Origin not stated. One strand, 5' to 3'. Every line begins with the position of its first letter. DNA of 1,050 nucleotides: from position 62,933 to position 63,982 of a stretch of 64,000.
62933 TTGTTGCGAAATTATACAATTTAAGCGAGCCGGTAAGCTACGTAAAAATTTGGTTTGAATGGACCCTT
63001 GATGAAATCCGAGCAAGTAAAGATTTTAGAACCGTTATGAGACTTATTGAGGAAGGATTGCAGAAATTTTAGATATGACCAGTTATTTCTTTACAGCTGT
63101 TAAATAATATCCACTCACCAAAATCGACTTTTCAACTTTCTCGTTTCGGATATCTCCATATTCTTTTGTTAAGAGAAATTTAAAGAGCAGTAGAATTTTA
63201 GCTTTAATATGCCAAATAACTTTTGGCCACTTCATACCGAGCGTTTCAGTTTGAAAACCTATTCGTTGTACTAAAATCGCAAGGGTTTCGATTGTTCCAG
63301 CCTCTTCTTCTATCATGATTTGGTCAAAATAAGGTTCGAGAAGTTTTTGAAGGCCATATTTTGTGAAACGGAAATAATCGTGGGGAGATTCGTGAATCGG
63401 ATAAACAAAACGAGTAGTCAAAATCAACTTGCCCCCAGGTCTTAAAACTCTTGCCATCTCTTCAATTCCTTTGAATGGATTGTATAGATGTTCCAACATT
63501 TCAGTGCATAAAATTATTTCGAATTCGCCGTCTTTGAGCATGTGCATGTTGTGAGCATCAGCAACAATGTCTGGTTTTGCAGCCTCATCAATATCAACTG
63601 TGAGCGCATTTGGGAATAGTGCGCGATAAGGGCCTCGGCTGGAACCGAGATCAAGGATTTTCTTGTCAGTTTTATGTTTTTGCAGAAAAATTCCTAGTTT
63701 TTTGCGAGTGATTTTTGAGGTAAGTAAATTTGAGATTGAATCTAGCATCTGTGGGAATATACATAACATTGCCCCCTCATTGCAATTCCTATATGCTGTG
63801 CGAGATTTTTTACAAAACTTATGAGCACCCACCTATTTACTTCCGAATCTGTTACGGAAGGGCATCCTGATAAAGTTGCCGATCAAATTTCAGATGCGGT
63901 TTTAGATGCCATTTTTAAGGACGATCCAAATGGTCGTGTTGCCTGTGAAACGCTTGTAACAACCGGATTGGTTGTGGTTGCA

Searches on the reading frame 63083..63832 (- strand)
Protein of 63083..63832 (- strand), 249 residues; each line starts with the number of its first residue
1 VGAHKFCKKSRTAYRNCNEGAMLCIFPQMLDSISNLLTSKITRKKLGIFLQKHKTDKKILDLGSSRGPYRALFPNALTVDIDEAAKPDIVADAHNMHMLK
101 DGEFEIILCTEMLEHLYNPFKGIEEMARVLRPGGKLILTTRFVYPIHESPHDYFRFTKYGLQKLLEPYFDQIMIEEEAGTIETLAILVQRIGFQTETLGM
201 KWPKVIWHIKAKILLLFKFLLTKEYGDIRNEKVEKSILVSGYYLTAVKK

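Call 75: search_protein_families(library=pfam, proteins=[window:63083-63832:-], max_evalue=0.0001)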
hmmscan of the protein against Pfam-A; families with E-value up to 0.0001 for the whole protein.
window:63083-63832:- (249 aa): 4 families
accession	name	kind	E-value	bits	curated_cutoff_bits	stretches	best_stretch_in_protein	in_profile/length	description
PF08241.18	Methyltransf_11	-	3.7e-11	43.9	21.2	1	81-138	26-95/95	Methyltransferase domain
PF13489.12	Methyltransf_23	-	4.6e-10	39.9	27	1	49-143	16-121/164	Methyltransferase domain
PF13847.12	Methyltransf_31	-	7.5e-06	26.1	27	1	90-140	60-111/145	Methyltransferase domain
PF13649.12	Methyltransf_25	-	2.2e-05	25.5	27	1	89-134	51-97/97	Methyltransferase domain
